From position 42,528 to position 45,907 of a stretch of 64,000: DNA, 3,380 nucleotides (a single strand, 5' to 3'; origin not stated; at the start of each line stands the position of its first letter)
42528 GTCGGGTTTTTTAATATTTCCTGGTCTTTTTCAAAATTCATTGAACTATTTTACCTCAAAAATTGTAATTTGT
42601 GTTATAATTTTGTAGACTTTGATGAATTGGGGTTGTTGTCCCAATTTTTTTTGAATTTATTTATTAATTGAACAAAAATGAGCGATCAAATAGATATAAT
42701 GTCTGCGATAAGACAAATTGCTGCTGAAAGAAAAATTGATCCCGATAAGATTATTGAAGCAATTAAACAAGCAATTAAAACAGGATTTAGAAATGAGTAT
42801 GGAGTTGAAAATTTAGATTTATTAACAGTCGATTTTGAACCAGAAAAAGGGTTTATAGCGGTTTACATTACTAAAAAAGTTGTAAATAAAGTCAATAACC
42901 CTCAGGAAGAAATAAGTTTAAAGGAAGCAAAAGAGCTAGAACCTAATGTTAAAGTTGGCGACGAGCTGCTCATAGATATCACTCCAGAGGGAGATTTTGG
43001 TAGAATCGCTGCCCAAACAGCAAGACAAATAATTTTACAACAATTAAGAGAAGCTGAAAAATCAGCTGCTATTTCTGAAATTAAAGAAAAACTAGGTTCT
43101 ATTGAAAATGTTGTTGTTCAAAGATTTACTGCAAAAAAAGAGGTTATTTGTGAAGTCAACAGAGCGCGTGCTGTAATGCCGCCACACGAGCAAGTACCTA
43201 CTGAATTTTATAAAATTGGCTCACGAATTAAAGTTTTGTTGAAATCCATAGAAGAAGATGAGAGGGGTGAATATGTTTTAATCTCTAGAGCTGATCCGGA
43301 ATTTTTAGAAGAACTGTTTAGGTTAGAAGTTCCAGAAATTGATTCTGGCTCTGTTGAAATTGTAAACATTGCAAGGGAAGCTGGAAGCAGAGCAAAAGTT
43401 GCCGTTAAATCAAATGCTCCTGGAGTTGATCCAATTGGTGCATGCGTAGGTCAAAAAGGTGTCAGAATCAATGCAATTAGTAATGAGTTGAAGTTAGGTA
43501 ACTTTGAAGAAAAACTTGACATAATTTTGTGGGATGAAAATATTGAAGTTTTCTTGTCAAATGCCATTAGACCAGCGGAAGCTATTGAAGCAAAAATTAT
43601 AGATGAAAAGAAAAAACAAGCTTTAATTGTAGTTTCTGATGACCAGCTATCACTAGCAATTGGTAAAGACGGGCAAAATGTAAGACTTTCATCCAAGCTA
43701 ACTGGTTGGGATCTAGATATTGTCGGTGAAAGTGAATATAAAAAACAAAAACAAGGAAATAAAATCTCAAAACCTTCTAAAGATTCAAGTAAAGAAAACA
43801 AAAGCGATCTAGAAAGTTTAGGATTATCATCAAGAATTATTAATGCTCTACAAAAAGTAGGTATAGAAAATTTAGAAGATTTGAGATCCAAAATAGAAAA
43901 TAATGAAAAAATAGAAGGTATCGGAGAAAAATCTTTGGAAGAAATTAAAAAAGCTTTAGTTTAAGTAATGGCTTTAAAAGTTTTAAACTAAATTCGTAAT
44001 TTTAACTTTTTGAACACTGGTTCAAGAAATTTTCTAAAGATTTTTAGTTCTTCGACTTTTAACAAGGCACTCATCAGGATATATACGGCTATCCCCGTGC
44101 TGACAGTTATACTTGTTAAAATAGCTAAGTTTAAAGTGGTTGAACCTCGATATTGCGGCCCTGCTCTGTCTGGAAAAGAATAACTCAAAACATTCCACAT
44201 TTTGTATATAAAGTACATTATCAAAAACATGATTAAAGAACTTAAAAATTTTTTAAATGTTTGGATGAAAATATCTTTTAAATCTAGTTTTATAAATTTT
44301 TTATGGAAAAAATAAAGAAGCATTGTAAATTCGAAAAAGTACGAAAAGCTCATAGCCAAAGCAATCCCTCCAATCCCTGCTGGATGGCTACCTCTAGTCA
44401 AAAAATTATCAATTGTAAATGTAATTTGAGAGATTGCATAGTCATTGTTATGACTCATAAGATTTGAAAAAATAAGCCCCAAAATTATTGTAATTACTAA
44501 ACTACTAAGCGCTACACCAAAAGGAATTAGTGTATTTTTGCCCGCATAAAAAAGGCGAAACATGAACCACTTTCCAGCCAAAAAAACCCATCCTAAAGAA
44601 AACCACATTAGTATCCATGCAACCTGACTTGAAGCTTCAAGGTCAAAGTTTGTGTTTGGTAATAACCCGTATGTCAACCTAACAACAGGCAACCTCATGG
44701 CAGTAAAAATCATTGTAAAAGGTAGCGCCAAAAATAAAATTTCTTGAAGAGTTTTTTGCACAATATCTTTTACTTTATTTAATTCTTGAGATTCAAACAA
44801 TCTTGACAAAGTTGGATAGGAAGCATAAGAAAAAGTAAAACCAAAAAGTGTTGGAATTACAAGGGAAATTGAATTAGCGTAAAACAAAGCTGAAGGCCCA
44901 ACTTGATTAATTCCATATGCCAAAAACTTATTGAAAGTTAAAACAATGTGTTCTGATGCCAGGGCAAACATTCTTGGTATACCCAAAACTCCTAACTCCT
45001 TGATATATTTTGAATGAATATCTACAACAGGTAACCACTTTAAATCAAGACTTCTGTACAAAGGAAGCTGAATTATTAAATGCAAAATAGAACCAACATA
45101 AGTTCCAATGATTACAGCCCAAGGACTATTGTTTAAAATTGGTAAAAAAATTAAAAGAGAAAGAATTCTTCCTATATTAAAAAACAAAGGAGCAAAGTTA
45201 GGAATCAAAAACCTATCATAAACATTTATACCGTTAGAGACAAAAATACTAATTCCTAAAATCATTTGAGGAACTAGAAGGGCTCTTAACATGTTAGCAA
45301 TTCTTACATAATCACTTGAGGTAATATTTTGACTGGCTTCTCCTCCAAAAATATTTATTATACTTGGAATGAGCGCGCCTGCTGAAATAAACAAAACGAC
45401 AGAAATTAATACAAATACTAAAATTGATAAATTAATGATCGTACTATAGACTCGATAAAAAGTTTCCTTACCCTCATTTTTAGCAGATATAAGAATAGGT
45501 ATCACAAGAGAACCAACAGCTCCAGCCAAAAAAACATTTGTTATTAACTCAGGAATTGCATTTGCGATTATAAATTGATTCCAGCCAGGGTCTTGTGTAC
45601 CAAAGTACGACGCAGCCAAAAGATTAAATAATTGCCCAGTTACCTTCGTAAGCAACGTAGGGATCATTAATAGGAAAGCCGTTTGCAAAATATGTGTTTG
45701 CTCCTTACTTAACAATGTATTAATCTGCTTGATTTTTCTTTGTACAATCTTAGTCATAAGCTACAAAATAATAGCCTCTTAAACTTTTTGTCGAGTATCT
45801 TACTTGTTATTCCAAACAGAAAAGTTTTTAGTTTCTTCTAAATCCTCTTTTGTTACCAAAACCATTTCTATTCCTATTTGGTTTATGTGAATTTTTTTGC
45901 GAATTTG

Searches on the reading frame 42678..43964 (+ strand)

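Call 3: search_protein_families(library=pfam, proteins=[window:42678-43964:+], max_evalue=1)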
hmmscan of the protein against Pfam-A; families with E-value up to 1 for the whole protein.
window:42678-43964:+ (428 aa): 8 families
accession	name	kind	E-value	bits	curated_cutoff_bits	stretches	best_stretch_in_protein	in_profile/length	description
PF08529.16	NusA_N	-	5.8e-35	120.5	23.8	1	6-128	1-118/119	NusA N-terminal domain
PF13184.12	KH_5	-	1.9e-23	82.8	27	1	235-305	1-67/69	NusA-like KH domain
PF03118.21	RNA_pol_A_CTD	-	8.2e-10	38.7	23.8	1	367-427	4-65/67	Bacterial RNA polymerase, alpha chain C terminal domain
PF23095.1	KH_NusA_C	-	3.2e-05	24.3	34.2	1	317-348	3-34/59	Transcription termination/antitermination protein NusA, KH domain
PF07650.23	KH_2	-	0.0027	17.9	22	1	295-341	8-53/78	KH domain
PF14493.12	HTH_40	-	0.034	14.9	27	0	11-87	15-75/89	Helix-turn-helix domain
PF13083.13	KH_KhpA-B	-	0.059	13.7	32.1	1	289-335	4-51/73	KhpA/KhpB, KH domain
PF14520.12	HHH_5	-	0.068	14.1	27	1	386-427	13-55/57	Helix-hairpin-helix domain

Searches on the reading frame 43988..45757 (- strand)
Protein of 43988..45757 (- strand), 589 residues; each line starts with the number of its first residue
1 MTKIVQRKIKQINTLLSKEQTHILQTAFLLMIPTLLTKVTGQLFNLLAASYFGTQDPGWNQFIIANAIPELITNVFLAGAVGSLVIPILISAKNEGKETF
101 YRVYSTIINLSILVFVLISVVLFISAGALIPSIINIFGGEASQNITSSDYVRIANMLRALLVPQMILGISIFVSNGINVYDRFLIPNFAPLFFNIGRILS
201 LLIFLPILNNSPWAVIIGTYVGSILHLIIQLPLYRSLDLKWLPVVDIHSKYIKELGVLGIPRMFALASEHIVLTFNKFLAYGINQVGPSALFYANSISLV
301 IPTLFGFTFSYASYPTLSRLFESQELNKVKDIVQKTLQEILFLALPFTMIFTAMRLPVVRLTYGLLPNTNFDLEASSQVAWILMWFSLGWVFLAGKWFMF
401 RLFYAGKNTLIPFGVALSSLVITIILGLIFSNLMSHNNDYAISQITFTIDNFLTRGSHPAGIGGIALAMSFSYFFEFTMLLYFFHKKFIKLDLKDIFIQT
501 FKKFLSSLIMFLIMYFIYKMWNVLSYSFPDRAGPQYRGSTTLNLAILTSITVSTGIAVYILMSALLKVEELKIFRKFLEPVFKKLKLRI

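Call 54: search_protein_families(library=pfam, proteins=[window:43988-45757:-], max_evalue=0.00001)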
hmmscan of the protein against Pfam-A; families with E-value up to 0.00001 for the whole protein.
window:43988-45757:- (589 aa): 1 family
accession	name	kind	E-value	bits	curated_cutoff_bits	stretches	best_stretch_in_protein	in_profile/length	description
PF03023.19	MurJ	-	4.4e-46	157.9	27.4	1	49-520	2-435/451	Lipid II flippase MurJ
